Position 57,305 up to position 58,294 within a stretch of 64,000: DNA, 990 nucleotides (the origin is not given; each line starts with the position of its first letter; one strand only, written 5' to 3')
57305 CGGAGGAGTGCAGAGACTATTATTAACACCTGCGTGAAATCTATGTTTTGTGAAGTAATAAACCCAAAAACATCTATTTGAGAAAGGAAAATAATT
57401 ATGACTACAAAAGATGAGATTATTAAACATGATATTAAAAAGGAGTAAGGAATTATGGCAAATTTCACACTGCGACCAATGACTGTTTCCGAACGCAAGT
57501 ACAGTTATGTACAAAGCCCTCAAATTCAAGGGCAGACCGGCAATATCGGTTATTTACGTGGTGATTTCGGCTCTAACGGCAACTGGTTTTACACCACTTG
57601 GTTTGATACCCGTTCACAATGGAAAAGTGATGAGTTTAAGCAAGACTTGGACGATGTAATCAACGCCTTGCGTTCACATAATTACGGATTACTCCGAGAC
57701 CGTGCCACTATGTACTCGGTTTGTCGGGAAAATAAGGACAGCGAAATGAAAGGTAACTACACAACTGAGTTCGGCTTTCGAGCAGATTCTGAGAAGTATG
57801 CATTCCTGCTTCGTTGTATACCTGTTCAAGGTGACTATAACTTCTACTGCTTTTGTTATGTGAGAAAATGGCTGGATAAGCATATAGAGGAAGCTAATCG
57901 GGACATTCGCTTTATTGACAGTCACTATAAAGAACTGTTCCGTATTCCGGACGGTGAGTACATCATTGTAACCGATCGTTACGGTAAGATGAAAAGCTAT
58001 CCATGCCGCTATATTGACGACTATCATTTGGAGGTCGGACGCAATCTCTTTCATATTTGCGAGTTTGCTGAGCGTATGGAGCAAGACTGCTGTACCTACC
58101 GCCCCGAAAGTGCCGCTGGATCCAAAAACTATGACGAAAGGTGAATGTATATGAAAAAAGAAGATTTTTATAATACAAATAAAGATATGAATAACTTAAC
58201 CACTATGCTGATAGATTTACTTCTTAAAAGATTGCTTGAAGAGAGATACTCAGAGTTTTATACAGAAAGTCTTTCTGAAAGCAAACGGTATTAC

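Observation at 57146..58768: Compositionally foreign two-gene cassette behind a consensus promoter and a 15-codon leader ORF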

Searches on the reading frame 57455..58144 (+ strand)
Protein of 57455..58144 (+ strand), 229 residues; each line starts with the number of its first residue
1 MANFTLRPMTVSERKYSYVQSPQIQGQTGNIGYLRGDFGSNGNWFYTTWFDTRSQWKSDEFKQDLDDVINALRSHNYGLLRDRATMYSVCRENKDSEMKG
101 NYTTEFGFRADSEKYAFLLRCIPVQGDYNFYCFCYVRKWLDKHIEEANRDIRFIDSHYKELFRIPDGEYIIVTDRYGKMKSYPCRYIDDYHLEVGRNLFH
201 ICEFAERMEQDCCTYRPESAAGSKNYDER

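Call 4: search_protein_families(library=pfam, proteins=[window:57455-58144:+], max_evalue=0.1)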
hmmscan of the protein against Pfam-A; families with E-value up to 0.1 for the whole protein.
window:57455-58144:+ (229 aa): 0 families

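Call 9: search_protein_families(library=ncbifam, proteins=[window:57455-58144:+], max_evalue=1)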
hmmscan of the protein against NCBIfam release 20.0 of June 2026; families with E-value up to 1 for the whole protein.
window:57455-58144:+ (229 aa): 0 families

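Call 10: search_protein_families(library=phrogs, proteins=[window:57455-58144:+], max_evalue=1)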
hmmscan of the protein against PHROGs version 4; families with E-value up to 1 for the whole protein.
window:57455-58144:+ (229 aa): 2 families
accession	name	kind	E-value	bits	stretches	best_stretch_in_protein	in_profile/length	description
phrog_37148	-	unknown function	0.12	12.8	1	111-178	25-99/210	-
phrog_6754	-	unknown function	0.26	12.4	1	137-152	4-19/54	-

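Call 13: find_homologous_proteins(query=window:57455-58144:+)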
Query window:57455-58144:+ (229 aa): 2834 proteins with E <= 0.001 among 2854 candidates; the best 120 are listed.
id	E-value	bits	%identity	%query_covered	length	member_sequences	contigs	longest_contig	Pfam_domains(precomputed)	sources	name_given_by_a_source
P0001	1.4e-157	540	99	100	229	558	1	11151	-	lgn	-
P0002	2.4e-142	491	95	95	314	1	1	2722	-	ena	-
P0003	2.0e-137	474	88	100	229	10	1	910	-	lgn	-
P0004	2.2e-125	435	86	100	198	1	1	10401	-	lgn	-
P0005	2.1e-124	432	99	80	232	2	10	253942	-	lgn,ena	-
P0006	2.6e-124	431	95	83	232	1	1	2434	-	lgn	-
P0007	9.8e-121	420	82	95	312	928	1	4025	-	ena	-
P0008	4.6e-118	411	94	81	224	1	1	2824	-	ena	-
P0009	1.5e-117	409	78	96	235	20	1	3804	-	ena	-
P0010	1.6e-117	409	80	95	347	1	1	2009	-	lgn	-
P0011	1.6e-117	409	80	95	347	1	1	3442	-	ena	-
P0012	2.3e-117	409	80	95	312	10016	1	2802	-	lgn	-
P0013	3.2e-117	408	80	94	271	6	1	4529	-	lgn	-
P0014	5.9e-117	407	80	94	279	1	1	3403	-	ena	-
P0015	9.7e-117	407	79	95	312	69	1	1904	-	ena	-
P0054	2.1e-91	324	63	93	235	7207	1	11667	-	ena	-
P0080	1.8e-89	317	63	96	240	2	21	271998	-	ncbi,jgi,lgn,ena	jgi:hypothetical protein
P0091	1.0e-88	315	61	94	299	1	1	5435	-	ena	-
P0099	2.5e-88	314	62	94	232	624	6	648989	-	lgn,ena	-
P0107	4.7e-88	313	61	94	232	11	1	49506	-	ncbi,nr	ncbi:hypothetical protein D3Z36_14155 [Lachnospiraceae bacterium]|nr:hypothetical protein [Lachnospi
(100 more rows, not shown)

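Call 14: find_encoding_contigs(protein=window:57455-58144:+, flank=10000, max_places=6)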
Protein window:57455-58144:+ (229 aa): 24 contigs read that carry it; 6 places shown.
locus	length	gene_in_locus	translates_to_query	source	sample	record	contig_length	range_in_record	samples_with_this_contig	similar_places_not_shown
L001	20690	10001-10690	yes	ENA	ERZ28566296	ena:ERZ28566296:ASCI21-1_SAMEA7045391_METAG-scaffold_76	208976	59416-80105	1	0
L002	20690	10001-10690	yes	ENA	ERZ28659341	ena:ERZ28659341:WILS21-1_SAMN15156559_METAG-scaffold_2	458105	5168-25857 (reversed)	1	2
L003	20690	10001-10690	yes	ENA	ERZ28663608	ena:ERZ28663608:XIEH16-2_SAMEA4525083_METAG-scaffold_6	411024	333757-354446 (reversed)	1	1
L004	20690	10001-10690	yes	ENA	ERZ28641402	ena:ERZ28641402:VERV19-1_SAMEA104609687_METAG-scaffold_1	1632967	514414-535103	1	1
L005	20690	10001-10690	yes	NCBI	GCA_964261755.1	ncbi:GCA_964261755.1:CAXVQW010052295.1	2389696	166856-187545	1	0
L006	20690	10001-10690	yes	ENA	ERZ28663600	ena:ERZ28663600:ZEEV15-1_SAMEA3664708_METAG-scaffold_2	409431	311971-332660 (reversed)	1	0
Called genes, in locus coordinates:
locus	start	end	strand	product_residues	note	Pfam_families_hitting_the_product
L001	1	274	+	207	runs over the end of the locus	-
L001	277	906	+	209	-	-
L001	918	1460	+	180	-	-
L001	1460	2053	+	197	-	PF01844:HNH (faint), PF14279:HNH_5 (faint)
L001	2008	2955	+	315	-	-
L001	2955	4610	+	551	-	-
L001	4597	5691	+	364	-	PF02368:Big_2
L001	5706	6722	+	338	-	PF01145:Band_7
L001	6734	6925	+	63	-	-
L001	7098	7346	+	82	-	PF12961:DUF3850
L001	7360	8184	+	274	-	PF04203:Sortase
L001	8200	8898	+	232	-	-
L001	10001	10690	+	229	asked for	-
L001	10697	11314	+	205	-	-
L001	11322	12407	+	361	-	PF02899:Phage_int_SAM_1, PF13495:Phage_int_SAM_4 (weak), PF00589:Phage_integrase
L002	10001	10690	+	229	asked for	-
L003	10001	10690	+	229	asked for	-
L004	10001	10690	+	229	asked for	-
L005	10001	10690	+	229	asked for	-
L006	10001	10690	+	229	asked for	-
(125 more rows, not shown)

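Call 15: find_encoding_contigs(protein=P0099, flank=8000, max_places=4)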
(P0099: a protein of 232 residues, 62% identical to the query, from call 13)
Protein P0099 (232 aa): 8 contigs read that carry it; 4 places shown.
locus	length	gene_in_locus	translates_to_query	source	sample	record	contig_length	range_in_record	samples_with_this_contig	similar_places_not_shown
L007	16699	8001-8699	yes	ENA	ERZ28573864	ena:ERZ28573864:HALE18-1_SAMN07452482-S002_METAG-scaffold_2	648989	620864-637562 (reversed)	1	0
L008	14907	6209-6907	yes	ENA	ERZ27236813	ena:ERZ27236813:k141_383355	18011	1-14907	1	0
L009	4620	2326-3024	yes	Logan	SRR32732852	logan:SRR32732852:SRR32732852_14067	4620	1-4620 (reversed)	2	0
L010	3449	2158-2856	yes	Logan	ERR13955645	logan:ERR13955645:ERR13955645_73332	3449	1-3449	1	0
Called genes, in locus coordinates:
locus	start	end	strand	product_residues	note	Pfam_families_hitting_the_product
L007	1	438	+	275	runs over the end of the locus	PF00142:Fer4_NifH, PF01656:CbiA, PF02374:ArsA_ATPase (weak), PF06564:CBP_BcsQ, PF07015:VirC1 (faint), PF09140:MipZ (weak), PF10609:ParA, PF13614:AAA_31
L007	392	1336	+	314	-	PF02195:ParB_N, PF17762:HTH_ParB (weak)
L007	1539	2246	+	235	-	-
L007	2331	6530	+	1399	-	PF08341:TED (weak), PF13620:CarboxypepD_reg (faint), PF17210:SdrD_B (faint), PF17802:SpaA (weak), PF22904:NOMO1-like_2nd (faint), PF17802:SpaA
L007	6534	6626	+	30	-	-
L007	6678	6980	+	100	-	-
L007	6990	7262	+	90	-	-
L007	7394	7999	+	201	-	-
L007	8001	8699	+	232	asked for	-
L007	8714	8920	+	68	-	-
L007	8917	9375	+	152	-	-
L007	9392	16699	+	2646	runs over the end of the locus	PF00176:SNF2-rel_dom (faint), PF04851:ResIII (faint), PF18840:LPD25, PF07669:Eco57I (weak), PF28553:WH_1, PF28554:DUF8437, PF28555:Helicase_dom, PF00271:Helicase_C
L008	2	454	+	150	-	?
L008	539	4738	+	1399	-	PF08341:TED (weak), PF13620:CarboxypepD_reg (faint), PF17210:SdrD_B (faint), PF17802:SpaA (weak), PF22904:NOMO1-like_2nd (faint), PF17802:SpaA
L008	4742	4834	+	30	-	-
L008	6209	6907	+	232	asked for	-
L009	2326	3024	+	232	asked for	-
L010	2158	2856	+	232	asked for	-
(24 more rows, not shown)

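Call 16: find_encoding_contigs(protein=P0080, flank=8000, max_places=4)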
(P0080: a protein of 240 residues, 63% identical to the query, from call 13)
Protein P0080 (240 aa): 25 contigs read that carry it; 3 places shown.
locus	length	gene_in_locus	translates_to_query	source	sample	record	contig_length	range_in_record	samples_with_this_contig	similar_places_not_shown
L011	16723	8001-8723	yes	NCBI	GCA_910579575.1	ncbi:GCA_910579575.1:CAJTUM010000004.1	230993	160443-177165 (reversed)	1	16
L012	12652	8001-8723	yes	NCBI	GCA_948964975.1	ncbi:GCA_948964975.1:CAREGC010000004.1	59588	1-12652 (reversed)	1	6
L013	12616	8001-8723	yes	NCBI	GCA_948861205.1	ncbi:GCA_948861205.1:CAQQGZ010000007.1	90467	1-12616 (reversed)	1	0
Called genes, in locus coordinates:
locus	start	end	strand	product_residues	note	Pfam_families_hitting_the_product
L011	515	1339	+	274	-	PF00142:Fer4_NifH, PF01656:CbiA, PF02374:ArsA_ATPase (weak), PF06564:CBP_BcsQ, PF09140:MipZ (faint), PF10609:ParA, PF13614:AAA_31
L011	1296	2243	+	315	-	PF02195:ParB_N, PF17762:HTH_ParB (faint)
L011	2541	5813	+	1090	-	PF13620:CarboxypepD_reg (faint), PF00395:SLH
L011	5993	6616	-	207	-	PF07833:Cu_amine_oxidN1 (weak)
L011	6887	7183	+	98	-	-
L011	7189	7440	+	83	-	-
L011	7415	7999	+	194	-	-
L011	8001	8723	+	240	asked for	-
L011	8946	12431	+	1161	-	PF01624:MutS_I (weak)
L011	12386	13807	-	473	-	PF13102:Phage_int_SAM_5 (faint), PF14659:Phage_int_SAM_3, PF01381:HTH_3 (weak), PF13443:HTH_26 (weak), PF00589:Phage_integrase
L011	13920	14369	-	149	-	PF06114:Peptidase_M78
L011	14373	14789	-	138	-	-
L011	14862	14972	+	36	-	-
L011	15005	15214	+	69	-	PF13443:HTH_26 (weak), PF01381:HTH_3 (faint)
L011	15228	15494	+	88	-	-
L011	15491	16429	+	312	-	-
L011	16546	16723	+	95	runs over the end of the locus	-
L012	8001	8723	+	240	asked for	-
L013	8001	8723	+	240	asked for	-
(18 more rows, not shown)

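Call 21: search_solved_structures(query=A1, max_evalue=10)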
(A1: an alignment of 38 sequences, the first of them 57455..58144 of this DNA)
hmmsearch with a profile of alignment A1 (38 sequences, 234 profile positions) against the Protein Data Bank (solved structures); distinct sequences matched with E-value up to 10: 4.
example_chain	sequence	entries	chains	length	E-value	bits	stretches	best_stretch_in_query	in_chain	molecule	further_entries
9mtm_H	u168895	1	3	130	0.35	13.4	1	29-76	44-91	Heavy chain of Fab from porcine antibody 24-1G28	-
3ne9_A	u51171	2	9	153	0.75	12.3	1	191-228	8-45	Phosphopantetheine protein transferase, Ppt1p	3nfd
6osv_H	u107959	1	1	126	1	11.9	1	38-78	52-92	Antibody heavy chain variable region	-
8ek4_A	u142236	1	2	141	4.2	9.9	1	54-88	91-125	Ice-binding protein TIP-99a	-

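Call 29: predict_structure(alignment_id=A1)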
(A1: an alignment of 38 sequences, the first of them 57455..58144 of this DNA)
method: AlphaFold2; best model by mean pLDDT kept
length: 229 residues; sequences in the alignment: 38
mean_pLDDT: 79.7   pTM: 0.72
mean pLDDT of the five models: 79.7, 77.1, 75.0, 73.9, 71.3
residues with pLDDT >= 90: 81; 70-90: 98; 50-70: 36; < 50: 14
segments of 3 or more residues with pLDDT < 50: 158-160, 222-229
pLDDT, mean of each block of 10 residues (from residue 1): 85 75 59 89 86 89 95 91 91 87 88 95 81 92 74 49 66 91 74 77 80 80 35
secondary structure, 60 per line:
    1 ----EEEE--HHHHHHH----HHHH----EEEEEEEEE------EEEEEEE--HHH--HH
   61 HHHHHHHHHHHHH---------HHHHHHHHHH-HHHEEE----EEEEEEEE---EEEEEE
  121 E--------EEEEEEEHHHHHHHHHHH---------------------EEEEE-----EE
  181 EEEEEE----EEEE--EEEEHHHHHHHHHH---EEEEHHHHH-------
elements in order: E5-8 H11-17 H22-25 E30-38 E45-51 H59-73 H83-92 E97-99 E104-111 E115-121 E130-136 H137-147 E169-173 E179-186 E191-194 E197-200 H201-210 E214-217 H218-222

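Call 33: search_protein_families(library=pfam, proteins=[P0012, P0091, L007:7394-7999:+, L007:8714-8920:+, L007:8917-9375:+, L011:7415-7999:+], max_evalue=0.1)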
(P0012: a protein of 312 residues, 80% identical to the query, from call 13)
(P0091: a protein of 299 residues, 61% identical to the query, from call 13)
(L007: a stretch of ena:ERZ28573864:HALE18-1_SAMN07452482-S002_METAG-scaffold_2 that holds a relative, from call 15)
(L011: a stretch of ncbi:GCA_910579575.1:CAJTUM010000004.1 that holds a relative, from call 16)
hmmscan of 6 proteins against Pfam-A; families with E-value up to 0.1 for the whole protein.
P0012 (312 aa): 0 families

P0091 (299 aa): 0 families

L007:7394-7999:+ (201 aa): 2 families
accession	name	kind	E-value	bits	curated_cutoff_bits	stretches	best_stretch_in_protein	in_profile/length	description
PF05913.16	MupG_C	-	0.0056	17.3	24.4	1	67-123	21-74/116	6-phospho-N-acetylmuramidase, C-terminal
PF17170.10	DUF5128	-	0.051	13.2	22.9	1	55-125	82-148/321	6-bladed beta-propeller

L007:8714-8920:+ (68 aa): 2 families
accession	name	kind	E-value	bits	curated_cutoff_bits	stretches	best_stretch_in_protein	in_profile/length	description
PF07727.20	RVT_2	-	0.041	13.9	31.6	1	5-64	143-198/244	Reverse transcriptase (RNA-dependent DNA polymerase)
PF00536.37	SAM_1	-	0.083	13.7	23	0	13-40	22-49/64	SAM domain (Sterile alpha motif)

L007:8917-9375:+ (152 aa): 0 families

L011:7415-7999:+ (194 aa): 0 families

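Call 39: search_protein_representatives(alignment_id=A1)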
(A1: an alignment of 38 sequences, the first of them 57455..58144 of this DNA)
Query: 38 sequences, 234 profile positions. Proteins with E-value up to 0.001 (for the whole library): 2588; up to 1e-10: 1732; up to 1e-30: 439. The best 150 are listed.
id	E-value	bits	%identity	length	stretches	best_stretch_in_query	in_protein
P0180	5.8e-127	438.2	-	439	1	2-234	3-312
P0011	1.4e-125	433.7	-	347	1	2-224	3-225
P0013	1.7e-123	426.9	-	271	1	2-216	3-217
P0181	7.8e-123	424.7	-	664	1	2-218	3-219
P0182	1.5e-122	423.7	-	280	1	3-215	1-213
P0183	2.3e-120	416.6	-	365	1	3-226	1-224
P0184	3.6e-92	324.4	-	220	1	3-169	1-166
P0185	3.8e-92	324.3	-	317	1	1-224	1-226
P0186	1.9e-90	318.7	-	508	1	3-164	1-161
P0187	2.8e-90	318.2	-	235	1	3-185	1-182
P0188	2.0e-89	315.4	-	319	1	1-225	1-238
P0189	7.7e-89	313.5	-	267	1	3-178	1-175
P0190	5.3e-88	310.7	-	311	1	3-223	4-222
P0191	1.1e-87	309.7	-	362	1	3-224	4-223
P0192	2.6e-87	308.5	-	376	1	3-223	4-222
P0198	9.3e-86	303.4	-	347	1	5-224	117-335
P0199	1.4e-85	302.8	-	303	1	3-213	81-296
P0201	2.0e-84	299.0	-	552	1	3-213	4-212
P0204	2.0e-83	295.7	-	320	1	3-187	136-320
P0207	8.2e-83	293.7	-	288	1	3-218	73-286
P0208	1.2e-82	293.2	-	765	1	3-228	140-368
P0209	1.2e-82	293.2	-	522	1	68-224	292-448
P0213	2.1e-80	285.8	-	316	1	5-218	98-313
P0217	7.0e-79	280.9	-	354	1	5-220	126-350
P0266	7.7e-65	234.9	-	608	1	2-157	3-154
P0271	6.7e-64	231.8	-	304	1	2-213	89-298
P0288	1.2e-61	224.5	-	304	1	2-222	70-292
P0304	5.8e-59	215.7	-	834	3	3-137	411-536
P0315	4.2e-57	209.6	-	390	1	57-220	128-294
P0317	5.9e-57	209.1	-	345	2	10-159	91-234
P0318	9.8e-57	208.4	-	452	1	6-227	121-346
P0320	1.8e-56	207.5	-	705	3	29-148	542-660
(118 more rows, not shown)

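Call 40: search_protein_families(library=pfam, proteins=[P0180, P0181, P0186, P0201, P0208, P0209, P0266, P0304, P0320, P0318], max_evalue=0.001)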
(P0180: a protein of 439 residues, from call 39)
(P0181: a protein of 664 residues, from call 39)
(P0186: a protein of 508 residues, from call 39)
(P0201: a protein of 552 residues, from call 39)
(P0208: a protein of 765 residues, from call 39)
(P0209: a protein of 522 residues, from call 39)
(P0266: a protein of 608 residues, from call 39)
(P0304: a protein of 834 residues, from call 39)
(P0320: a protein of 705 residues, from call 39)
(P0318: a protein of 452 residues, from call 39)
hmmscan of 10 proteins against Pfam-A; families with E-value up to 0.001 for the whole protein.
P0180 (439 aa): 0 families

P0181 (664 aa): 2 families
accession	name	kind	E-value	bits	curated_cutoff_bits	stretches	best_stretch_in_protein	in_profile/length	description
PF14311.12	DUF4379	-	8.1e-77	253.8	24.5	5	481-534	1-54/56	Probable Treble clef zinc finger domain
PF09723.15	Zn_ribbon_8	-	8.7e-05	22.9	34.4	0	438-465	7-35/41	Zinc ribbon domain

P0186 (508 aa): 2 families
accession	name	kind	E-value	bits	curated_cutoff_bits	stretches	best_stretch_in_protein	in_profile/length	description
PF13408.12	Zn_ribbon_recom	-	1.7e-12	47.9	25.3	1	257-324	1-58/58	Recombinase zinc beta ribbon domain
PF07508.19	Recombinase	-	9.9e-12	45.4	21.1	1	161-239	30-99/102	Recombinase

P0201 (552 aa): 1 family
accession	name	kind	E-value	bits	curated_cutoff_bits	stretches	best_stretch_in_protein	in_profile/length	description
PF03432.20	Relaxase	-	1.5e-35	122.8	24.6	1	204-323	10-130/132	MobA/VirD2-like, nuclease domain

P0208 (765 aa): 3 families
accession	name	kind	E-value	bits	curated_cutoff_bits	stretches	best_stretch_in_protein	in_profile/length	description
PF12957.13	DUF3846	-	3.9e-33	114.1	27.5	1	398-496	2-101/103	Domain of unknown function (DUF3846)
PF14191.11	YodL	-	7.2e-27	94.7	24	1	607-705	3-98/98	YodL-like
PF07275.16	ArdA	-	5.9e-14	53.4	27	1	11-100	4-87/155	Antirestriction protein (ArdA)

P0209 (522 aa): 2 families
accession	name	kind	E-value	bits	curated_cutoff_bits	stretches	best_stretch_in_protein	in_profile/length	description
PF02195.25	ParB_N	-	6.9e-15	55.3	26.3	1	30-115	2-87/95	ParB N-terminal domain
PF17762.8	HTH_ParB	-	2e-07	31.5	22.6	1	160-226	18-85/102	ParB HTH domain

P0266 (608 aa): 1 family
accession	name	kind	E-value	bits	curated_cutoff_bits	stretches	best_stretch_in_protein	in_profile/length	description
PF00078.32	RVT_1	-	2.4e-31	109.5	29.6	1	128-331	42-205/205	Reverse transcriptase (RNA-dependent DNA polymerase)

P0304 (834 aa): 1 family
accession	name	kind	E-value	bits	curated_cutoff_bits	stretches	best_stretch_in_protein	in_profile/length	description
PF12960.12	DUF3849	-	4.2e-15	56.3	25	1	66-184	1-122/123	Protein of unknown function (DUF3849)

P0320 (705 aa): 2 families
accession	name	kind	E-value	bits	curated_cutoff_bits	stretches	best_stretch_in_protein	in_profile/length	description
PF14192.12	DUF4314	-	2.1e-28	98.5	27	1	203-270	2-69/69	Domain of unknown function (DUF4314)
PF12960.12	DUF3849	-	1.1e-12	48.5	25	1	70-191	1-121/123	Protein of unknown function (DUF3849)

P0318 (452 aa): 0 families

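Call 43: fold_search(model_id=the predicted structure, library=pdb)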
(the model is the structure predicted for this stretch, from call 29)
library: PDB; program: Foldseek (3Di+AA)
matches with E <= 10: 656; with E <= 0.001: 0
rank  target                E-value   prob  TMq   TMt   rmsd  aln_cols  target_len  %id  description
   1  4kr1                  1.1e-01  0.30  0.16  0.16  15.8       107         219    7  Crystal structure of the kinetechore protein Iml3 from budding yeast (released 2013-12-18)
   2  4gc8_A                1.1e-01  0.10  0.14  0.16  15.4       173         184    8  Crystal structure of FliM middle domain from H. pylori (released 2013-05-08)
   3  6ksv_B                1.8e-01  0.16  0.15  0.09  14.1       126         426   10  Crystal structure of SurE with D-Leu (released 2020-06-24)
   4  6ksu_A                2.2e-01  0.16  0.15  0.09  14.1       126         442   10  Crystal structure of SurE (released 2020-06-24)
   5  5f4h_C                2.2e-01  0.10  0.15  0.09  14.2       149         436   11  Archael RuvB-like Holiday junction helicase (released 2016-12-21)
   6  6ksv_A                2.3e-01  0.11  0.14  0.08  15.1       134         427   13  Crystal structure of SurE with D-Leu (released 2020-06-24)
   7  4zfk_D                2.3e-01  0.08  0.17  0.17  15.3       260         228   11  Ergothioneine-biosynthetic Ntn hydrolase EgtC with glutamine (released 2015-07-01)
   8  4fhr_A                2.6e-01  0.08  0.15  0.17  15.2       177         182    6  Crystal structure of the complex between the flagellar motor proteins FliG and FliM. (released 2012-08-22)
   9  5le5_B                2.6e-01  0.08  0.19  0.18  20.3       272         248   10  Native human 20S proteasome at 1.8 Angstrom (released 2016-08-17)
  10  6qld_L                2.9e-01  0.13  0.14  0.14  14.1       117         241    6  Structure of inner kinetochore CCAN-Cenp-A complex (released 2019-10-02)
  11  6ksu_B                2.9e-01  0.10  0.14  0.08  16.6       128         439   12  Crystal structure of SurE (released 2020-06-24)
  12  4zfk_C                2.9e-01  0.06  0.15  0.15  15.9       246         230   10  Ergothioneine-biosynthetic Ntn hydrolase EgtC with glutamine (released 2015-07-01)
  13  8glv_AK               3.3e-01  0.41  0.26  0.47   8.6       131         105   14  96-nm repeat unit of doublet microtubules from Chlamydomonas reinhardtii flagella (released 2023-05-31)
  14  9h16_A                3.5e-01  0.14  0.18  0.18  16.4       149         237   10  Crystal structure of OXA-405 apoenzyme (released 2025-09-03)
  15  4zfk_A                3.5e-01  0.06  0.16  0.16  15.1       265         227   11  Ergothioneine-biosynthetic Ntn hydrolase EgtC with glutamine (released 2015-07-01)
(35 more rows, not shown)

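Call 44: search_protein_families(library=pfam, proteins=[P0198, P0199, P0204, P0207, P0213, P0217, P0271, P0288, P0315, P0317], max_evalue=0.01)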
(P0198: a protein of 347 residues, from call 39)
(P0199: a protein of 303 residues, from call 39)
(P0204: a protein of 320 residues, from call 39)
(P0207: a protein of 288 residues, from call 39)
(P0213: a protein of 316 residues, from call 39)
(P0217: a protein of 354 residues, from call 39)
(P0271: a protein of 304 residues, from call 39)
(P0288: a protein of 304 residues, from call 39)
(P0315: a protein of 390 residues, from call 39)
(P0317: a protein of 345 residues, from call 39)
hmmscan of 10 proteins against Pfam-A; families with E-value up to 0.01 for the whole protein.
P0198 (347 aa): 0 families

P0199 (303 aa): 1 family
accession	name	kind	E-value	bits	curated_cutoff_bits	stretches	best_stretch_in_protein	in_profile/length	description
PF14192.12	DUF4314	-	1.1e-24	86.6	27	1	9-75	3-69/69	Domain of unknown function (DUF4314)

P0204 (320 aa): 1 family
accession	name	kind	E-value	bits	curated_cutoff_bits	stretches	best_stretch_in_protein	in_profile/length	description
PF14190.11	DUF4313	-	6.3e-32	110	27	1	19-118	2-102/104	Domain of unknown function (DUF4313)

P0207 (288 aa): 0 families

P0213 (316 aa): 0 families

P0217 (354 aa): 0 families

P0271 (304 aa): 0 families

P0288 (304 aa): 0 families

P0315 (390 aa): 3 families
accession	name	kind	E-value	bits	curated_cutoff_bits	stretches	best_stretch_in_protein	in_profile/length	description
PF22745.1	Nlig-Ia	-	1.2e-05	26.3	27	1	8-50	4-46/92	DNA ligase-like, N-terminal NAD+-binding domain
PF01653.23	DNA_ligase_aden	-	2.5e-05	24.4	27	1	71-131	4-73/253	NAD-dependent DNA ligase adenylation domain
PF22552.1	TY-Chap3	-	0.0049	18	27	0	300-376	14-86/117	T3SS (YopN, CesT) and YbjN peptide-binding chaperone 3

P0317 (345 aa): 0 families
